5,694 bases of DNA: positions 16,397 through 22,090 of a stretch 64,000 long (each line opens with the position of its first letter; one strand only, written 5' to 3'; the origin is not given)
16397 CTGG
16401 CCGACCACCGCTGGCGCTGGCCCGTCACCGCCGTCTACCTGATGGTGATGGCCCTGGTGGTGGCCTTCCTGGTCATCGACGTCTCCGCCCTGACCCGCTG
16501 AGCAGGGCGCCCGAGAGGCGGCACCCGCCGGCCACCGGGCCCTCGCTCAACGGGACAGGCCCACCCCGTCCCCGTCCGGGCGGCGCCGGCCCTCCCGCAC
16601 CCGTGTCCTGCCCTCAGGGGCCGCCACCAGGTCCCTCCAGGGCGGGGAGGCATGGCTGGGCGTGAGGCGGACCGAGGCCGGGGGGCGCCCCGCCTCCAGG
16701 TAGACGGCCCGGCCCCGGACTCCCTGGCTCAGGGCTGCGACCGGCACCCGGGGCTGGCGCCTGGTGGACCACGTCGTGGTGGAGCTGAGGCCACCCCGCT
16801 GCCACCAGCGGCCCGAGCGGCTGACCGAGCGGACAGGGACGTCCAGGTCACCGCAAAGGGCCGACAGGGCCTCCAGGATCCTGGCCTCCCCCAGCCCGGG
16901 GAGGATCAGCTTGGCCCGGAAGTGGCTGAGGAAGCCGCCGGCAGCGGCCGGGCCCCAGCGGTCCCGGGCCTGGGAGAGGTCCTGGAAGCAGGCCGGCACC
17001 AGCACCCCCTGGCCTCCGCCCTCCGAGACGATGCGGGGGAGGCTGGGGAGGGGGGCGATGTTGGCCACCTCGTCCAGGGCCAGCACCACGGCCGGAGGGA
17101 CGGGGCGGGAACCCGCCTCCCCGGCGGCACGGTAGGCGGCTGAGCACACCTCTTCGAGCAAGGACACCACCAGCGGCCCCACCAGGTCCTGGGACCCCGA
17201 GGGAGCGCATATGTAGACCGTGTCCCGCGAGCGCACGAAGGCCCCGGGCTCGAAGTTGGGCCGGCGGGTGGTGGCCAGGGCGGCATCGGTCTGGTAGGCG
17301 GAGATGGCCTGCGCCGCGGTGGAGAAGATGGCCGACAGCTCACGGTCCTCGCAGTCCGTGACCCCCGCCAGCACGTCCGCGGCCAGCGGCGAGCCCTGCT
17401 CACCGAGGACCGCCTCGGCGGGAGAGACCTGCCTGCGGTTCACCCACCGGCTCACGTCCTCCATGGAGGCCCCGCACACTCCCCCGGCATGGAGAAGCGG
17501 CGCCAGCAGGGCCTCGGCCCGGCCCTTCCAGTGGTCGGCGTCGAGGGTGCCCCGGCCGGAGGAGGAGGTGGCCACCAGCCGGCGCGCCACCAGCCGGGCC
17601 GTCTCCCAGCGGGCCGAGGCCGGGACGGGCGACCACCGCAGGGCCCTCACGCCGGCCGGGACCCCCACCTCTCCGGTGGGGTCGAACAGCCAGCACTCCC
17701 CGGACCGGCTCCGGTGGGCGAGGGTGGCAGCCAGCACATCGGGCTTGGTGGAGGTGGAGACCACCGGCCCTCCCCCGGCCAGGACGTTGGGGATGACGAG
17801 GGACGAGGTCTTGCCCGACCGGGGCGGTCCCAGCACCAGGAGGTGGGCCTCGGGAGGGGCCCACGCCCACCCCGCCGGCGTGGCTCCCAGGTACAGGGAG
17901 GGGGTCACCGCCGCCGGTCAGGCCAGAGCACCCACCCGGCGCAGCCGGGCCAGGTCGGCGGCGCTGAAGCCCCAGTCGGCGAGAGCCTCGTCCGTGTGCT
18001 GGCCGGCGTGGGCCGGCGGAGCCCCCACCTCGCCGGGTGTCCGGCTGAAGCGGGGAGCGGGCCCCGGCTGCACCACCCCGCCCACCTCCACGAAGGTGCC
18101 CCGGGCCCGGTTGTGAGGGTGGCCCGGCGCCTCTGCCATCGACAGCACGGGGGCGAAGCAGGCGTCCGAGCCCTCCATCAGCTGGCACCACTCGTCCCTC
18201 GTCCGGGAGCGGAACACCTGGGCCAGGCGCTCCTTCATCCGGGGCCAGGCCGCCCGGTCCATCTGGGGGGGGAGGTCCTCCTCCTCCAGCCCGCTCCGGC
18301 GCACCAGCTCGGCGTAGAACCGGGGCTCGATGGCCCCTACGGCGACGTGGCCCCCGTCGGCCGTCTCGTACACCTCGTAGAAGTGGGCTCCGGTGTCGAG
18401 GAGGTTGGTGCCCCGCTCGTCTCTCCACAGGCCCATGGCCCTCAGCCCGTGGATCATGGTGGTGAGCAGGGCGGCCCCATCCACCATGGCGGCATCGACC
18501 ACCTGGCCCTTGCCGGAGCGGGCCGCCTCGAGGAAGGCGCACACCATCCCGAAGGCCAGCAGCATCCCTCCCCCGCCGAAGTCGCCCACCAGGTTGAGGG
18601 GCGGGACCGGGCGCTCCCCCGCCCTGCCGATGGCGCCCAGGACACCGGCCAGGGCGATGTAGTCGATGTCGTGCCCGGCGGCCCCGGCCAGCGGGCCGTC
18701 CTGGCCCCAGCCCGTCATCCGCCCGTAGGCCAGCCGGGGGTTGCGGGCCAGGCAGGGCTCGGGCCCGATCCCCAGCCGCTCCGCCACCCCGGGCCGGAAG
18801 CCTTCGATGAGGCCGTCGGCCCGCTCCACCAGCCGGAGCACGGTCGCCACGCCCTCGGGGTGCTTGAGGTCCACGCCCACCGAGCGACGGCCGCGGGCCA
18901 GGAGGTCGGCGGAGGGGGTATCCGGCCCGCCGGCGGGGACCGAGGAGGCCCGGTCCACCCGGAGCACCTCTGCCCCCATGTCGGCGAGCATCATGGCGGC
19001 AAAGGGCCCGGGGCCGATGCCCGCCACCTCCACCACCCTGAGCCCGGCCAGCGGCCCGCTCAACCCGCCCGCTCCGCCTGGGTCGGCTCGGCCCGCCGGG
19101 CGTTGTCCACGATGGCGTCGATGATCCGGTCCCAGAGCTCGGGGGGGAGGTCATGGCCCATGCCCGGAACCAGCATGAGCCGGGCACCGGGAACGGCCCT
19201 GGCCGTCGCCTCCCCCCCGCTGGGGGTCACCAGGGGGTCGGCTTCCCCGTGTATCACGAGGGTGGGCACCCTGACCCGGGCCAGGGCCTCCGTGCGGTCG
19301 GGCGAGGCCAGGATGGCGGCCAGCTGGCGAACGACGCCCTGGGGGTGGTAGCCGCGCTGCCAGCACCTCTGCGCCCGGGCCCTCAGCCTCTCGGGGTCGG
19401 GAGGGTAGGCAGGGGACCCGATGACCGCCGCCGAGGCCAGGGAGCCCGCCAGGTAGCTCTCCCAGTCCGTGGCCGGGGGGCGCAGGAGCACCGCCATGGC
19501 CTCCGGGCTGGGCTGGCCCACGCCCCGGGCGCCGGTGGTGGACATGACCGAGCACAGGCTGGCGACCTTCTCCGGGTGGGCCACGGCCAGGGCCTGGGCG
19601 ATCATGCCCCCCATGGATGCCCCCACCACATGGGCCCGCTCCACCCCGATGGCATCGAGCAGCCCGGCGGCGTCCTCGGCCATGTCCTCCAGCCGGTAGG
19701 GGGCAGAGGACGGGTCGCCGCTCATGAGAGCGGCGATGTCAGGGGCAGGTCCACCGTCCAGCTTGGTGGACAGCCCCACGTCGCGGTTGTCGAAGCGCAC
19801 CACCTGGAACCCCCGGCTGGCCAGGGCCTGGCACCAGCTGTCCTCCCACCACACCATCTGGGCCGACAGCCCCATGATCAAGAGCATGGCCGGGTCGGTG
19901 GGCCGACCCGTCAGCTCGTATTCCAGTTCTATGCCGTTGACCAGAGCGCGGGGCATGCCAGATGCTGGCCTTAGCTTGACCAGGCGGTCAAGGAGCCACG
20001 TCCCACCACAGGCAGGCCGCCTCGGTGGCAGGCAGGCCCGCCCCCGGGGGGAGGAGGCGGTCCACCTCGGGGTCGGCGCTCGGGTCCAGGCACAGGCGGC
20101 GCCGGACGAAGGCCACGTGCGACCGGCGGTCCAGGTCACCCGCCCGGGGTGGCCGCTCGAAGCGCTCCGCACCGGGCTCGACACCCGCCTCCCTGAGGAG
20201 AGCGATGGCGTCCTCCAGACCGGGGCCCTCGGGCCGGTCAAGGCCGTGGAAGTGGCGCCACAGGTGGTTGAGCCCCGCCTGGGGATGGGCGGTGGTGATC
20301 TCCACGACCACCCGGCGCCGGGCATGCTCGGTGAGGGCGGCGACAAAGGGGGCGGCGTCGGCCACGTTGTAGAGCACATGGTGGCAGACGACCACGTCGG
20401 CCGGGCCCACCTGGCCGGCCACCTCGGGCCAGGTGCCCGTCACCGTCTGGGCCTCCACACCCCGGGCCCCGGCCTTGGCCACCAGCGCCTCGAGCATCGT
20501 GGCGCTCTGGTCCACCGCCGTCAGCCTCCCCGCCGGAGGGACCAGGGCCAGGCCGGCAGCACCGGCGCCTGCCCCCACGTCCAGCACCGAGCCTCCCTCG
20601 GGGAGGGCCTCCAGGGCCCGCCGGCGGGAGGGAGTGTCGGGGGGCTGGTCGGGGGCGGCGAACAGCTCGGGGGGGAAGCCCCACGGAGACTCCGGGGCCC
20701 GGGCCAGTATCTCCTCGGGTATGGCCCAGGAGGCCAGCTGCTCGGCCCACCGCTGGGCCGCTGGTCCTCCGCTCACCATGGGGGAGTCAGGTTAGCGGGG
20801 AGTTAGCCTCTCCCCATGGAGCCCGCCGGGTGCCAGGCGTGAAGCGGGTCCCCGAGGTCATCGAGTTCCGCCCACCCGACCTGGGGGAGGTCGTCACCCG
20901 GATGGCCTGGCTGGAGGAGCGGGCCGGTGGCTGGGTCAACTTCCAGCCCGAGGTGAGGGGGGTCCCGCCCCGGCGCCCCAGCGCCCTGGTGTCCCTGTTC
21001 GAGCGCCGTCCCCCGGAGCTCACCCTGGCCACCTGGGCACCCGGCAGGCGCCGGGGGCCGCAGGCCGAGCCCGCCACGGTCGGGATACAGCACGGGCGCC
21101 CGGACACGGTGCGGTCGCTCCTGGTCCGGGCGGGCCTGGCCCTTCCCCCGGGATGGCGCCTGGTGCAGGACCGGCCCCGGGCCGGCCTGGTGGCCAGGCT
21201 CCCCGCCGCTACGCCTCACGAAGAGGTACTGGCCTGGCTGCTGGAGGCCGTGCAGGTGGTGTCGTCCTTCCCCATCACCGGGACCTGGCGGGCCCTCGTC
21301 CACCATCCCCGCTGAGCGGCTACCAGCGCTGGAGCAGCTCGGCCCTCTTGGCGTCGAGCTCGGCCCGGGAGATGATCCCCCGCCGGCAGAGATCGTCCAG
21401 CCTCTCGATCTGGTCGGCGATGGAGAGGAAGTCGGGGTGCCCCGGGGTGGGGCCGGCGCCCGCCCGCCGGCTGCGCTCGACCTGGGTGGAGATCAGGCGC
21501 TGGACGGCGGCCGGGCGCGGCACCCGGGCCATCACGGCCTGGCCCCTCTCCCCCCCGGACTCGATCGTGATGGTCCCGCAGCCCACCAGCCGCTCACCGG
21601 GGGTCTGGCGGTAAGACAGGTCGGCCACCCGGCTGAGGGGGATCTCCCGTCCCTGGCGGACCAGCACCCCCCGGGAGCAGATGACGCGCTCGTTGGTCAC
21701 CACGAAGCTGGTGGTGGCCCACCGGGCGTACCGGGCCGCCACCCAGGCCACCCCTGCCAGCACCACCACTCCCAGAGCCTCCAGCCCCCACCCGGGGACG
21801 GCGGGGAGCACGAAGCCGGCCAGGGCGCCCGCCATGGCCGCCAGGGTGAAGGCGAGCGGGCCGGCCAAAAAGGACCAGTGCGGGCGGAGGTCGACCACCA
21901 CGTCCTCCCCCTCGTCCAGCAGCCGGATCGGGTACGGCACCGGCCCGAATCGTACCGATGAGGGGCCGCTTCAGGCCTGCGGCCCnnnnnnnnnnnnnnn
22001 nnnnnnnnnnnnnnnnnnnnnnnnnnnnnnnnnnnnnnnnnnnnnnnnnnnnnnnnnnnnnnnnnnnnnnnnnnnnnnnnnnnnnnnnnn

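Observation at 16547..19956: Orphan, TM-less VirD4/TraG-like coupling-protein ATPase co-oriented with metabolic genes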

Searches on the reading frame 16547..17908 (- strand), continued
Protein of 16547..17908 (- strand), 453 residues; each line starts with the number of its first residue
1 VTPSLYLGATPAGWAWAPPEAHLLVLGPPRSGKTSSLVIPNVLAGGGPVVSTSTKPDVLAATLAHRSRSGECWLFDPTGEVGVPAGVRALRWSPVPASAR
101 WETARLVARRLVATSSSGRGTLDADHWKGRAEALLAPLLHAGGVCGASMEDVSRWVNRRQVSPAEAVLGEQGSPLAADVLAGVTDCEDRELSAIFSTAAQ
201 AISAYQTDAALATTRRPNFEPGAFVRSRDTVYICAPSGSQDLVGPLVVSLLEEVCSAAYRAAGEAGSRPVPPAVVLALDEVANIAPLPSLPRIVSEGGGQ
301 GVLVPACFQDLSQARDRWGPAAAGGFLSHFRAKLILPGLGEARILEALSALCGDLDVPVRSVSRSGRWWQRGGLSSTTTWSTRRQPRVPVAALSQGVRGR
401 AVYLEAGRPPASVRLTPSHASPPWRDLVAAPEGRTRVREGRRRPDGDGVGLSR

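Call 87: search_protein_families(library=pfam, proteins=[L045:8869-9642:-, L032:11532-12320:+, L031:12330-13607:+, L032:13313-16681:+], max_evalue=0.001)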
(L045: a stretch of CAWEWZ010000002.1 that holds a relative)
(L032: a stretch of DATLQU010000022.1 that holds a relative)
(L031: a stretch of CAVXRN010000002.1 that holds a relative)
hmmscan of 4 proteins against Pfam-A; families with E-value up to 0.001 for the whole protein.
L045:8869-9642:- (257 aa): 3 families
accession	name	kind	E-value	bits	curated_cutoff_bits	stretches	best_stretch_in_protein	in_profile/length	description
PF00216.26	Bac_DNA_binding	-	1.7e-24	86.3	22.4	1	9-98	1-90/90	Bacterial DNA-binding protein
PF07382.16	HC2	-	3.1e-10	40.9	40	2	104-173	74-146/194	Histone H1-like nucleoprotein HC2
PF18291.6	HU-HIG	-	1.4e-07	32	26.2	1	3-98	26-119/125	HU domain fused to wHTH, Ig, or Glycine-rich motif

L032:11532-12320:+ (262 aa): 0 families

L031:12330-13607:+ (425 aa): 0 families

L032:13313-16681:+ (1122 aa): 5 families
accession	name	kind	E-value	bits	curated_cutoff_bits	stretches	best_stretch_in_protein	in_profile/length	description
PF07733.18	DNA_pol3_alpha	-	1.6e-74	251.3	23.9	1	357-602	2-260/260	Bacterial DNA polymerase III alpha NTPase domain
PF17657.6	DNA_pol3_finger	-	4.2e-52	176.3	22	1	605-769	1-165/166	Bacterial DNA polymerase III alpha subunit finger domain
PF02811.25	PHP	-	4.9e-29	102.2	26.4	1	57-237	1-163/164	PHP domain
PF14579.12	HHH_6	-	2.1e-14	53.9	25.6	1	843-934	1-83/90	Helix-hairpin-helix motif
PF01336.31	tRNA_anti-codon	-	3.1e-08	33.9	27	1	1033-1106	1-73/75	OB-fold nucleic acid binding domain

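Call 98: predict_structure(alignment_id=A3)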
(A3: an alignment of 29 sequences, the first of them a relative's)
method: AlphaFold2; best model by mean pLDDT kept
length: 441 residues; sequences in the alignment: 29
mean_pLDDT: 78.2   pTM: 0.80
mean pLDDT of the five models: 78.2, 76.0, 74.5, 72.6, 64.4
residues with pLDDT >= 90: 165; 70-90: 163; 50-70: 56; < 50: 57
segments of 3 or more residues with pLDDT < 50: 19-30, 400-441
pLDDT, mean of each block of 10 residues (from residue 1): 88 67 40 81 90 90 89 74 94 95 95 96 87 76 88 84 93 87 87 95 95 89 88 78 71 69 61 80 89 87 64 83 79 92 93 93 83 67 91 74 33 31 31 33 31
secondary structure, 60 per line:
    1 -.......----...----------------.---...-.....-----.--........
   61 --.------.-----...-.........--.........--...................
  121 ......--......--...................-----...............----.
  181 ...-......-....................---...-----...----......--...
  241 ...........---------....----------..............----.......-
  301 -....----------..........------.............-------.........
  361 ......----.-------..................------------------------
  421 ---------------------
elements in order: E2-8 E36-38 H40-44 H53-60 E80-88 H91-99 H102-126 E129-134 E137-155 E161-175 E180-183 H185-190 H192-211 E215-217 E223-225 H230-235 H238-251 H261-264 H275-288 H293-299 H302-305 H316-325 E332-334 H335-344 H352-366 E379-381 H382-396

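Call 103: find_related_loci(query=A1, collection=viral_contigs, flank=8000)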
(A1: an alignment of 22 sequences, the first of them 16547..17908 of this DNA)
Query A1 (453 aa) in viral_contigs; peptide patterns used: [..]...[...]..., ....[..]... (x = any residue, [..] = any of these).
112 stretches matched a pattern; 1 encode a relative of the query (tblastn E <= 1e-3); 1 distinct loci.
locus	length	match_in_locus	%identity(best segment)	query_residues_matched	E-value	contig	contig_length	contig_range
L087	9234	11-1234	26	2-427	1e-24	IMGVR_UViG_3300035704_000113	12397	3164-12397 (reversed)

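Call 104: find_related_loci(query=A3, collection=metagenome_contigs, flank=6000)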
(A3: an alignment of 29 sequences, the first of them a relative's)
Query A3 (441 aa) in metagenome_contigs; peptide patterns used: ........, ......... (x = any residue, [..] = any of these).
600 stretches matched a pattern (row limit reached: there are more); 559 encode a relative of the query (tblastn E <= 1e-3); the best 80 are kept; 80 distinct loci.
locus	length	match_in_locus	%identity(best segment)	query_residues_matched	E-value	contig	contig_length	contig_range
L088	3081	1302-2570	76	1-423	0e+0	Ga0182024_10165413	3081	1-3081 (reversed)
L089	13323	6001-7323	73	1-440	0e+0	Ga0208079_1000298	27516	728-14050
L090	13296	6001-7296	56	1-430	3e-133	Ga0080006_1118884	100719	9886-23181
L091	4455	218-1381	60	1-397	5e-133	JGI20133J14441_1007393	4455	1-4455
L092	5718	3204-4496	55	1-441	2e-122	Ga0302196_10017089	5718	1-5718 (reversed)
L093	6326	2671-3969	52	1-429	2e-111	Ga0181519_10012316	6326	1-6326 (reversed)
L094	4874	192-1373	51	1-402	2e-110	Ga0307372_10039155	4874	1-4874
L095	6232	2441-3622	51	1-402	4e-110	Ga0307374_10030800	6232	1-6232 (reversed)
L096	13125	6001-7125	55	1-376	5e-105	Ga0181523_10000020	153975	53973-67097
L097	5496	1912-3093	52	1-380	6e-105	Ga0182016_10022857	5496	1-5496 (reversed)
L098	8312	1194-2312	55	1-373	2e-104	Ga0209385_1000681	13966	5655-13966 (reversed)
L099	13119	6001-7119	55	1-373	3e-104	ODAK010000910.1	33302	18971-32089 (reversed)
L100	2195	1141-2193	55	1-357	4e-109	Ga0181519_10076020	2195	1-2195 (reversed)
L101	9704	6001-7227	49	1-399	9e-101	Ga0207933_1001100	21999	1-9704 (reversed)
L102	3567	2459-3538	54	1-358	5e-98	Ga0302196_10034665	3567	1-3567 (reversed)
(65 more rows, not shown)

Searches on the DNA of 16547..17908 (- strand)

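Call 85: search_rna_families(sources=[L045, L069, L008, L029, L037, L032], threshold=gathering)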
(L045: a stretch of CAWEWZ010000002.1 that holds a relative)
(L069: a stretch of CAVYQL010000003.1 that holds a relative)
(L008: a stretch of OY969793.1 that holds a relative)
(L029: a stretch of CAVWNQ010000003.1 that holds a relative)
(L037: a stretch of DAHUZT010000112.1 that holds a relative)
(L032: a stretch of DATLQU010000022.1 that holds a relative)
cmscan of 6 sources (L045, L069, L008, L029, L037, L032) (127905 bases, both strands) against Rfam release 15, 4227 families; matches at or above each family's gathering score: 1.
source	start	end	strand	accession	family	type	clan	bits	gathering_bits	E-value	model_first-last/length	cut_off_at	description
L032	17736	17808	-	RF00005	tRNA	Gene; tRNA;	CL00001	67.5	29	3e-12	1-71/71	no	tRNA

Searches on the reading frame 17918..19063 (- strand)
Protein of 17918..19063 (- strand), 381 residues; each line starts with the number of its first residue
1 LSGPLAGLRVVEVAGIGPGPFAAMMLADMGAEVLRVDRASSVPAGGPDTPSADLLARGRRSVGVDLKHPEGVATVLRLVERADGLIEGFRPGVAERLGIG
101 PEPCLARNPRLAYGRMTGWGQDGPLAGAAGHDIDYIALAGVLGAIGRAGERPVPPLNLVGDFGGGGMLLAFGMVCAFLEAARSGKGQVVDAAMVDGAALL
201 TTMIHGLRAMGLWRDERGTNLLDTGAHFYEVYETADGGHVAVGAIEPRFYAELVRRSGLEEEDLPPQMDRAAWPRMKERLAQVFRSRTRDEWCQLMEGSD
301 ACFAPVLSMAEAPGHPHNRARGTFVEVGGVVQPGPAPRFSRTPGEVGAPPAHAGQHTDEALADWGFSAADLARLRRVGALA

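Call 6: search_protein_families(library=pfam, proteins=[window:17918-19063:-], max_evalue=0.1)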
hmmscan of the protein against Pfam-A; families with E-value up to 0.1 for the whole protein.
window:17918-19063:- (381 aa): 1 family
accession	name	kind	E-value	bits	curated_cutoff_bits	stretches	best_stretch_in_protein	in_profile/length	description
PF02515.22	CoA_transf_3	-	7.6e-80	269.2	23.3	1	5-357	1-366/366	CoA-transferase family III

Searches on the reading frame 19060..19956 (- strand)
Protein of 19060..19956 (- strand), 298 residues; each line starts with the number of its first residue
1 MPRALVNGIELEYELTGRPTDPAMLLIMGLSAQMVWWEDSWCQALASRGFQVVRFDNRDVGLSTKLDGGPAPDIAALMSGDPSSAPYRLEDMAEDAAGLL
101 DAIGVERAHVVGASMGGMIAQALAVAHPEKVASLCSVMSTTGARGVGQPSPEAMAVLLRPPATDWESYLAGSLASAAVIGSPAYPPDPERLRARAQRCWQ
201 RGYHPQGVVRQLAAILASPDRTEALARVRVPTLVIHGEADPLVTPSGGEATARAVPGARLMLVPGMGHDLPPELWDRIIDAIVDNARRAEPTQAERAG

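Call 6: search_protein_families(library=pfam, proteins=[window:19060-19956:-], max_evalue=0.1)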
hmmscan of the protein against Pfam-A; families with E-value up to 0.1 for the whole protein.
window:19060-19956:- (298 aa): 13 families
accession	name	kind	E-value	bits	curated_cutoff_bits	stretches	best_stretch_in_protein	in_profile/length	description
PF00561.26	Abhydrolase_1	-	1e-24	88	25.8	1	22-270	1-240/245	alpha/beta hydrolase fold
PF12146.15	Hydrolase_4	-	1.4e-17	64.2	27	1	23-271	6-235/239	Serine aminopeptidase, S33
PF12697.13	Abhydrolase_6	-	1.2e-15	59.2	26.3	1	40-279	19-215/217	Alpha/beta hydrolase family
PF08386.16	Abhydrolase_4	-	1.7e-05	25.3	21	1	223-269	28-74/103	TAP-like protein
PF20408.4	Abhydrolase_11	-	2.8e-05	24.4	27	0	221-272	119-169/193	Alpha/beta hydrolase domain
PF00326.27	Peptidase_S9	-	0.00081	19.4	22.6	0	228-254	143-169/213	Prolyl oligopeptidase family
PF07859.19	Abhydrolase_3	-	0.0013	19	25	1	102-245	67-181/210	alpha/beta hydrolase fold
PF00756.26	Esterase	-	0.0058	16.9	22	1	109-139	118-147/251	Putative esterase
PF03096.20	Ndr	-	0.012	14.8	23.3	1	88-148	81-141/283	Ndr family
PF12740.14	PETase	-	0.022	14.6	28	0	41-129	73-148/263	PET hydrolase-like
PF03959.19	FSH1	-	0.044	13.9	21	1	226-271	157-202/211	Serine hydrolase (FSH1)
PF02230.22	Abhydrolase_2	-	0.057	13.7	23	0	224-254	152-181/217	Phospholipase/Carboxylesterase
PF00975.26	Thioesterase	-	0.066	13.9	26.4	0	82-124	41-84/226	Thioesterase domain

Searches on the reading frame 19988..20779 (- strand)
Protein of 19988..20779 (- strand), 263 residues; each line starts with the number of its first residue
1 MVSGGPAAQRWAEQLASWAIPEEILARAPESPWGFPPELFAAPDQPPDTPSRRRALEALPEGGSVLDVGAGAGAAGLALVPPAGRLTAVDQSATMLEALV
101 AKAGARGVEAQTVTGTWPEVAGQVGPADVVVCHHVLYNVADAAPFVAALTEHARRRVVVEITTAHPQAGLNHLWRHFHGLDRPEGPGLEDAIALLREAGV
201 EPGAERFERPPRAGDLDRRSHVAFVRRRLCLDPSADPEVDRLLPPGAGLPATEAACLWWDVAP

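Call 11: search_protein_families(library=pfam, proteins=[window:19988-20779:-], max_evalue=0.001)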
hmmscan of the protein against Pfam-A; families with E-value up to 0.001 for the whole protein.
window:19988-20779:- (263 aa): 5 families
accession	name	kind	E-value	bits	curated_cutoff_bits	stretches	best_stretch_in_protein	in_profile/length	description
PF13649.12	Methyltransf_25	-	2.9e-09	37.9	27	1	65-151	1-88/97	Methyltransferase domain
PF08242.18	Methyltransf_12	-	2.4e-08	35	30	1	66-154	1-93/98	Methyltransferase domain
PF08241.18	Methyltransf_11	-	1.4e-07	32.5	21.2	1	66-149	1-83/95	Methyltransferase domain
PF13489.12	Methyltransf_23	-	2e-07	31.3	27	1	53-181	14-136/164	Methyltransferase domain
PF13847.12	Methyltransf_31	-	0.00044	20.4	27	1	62-147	4-95/145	Methyltransferase domain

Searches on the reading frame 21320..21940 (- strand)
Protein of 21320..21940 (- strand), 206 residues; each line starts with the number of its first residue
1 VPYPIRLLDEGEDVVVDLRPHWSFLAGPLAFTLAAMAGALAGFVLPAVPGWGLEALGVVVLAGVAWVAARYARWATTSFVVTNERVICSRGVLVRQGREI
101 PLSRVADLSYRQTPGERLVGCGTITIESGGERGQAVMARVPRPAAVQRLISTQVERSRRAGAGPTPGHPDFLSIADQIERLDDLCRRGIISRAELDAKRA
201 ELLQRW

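Call 11: search_protein_families(library=pfam, proteins=[window:21320-21940:-], max_evalue=0.001)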
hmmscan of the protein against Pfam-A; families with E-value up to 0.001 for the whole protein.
window:21320-21940:- (206 aa): 2 families
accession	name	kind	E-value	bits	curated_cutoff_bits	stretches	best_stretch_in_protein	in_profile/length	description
PF03703.20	bPH_2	-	2.4e-17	63.4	22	1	74-150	1-78/78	Bacterial PH domain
PF09851.14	SHOCT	-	5.1e-06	26.5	27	1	176-203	1-28/28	Short C-terminal domain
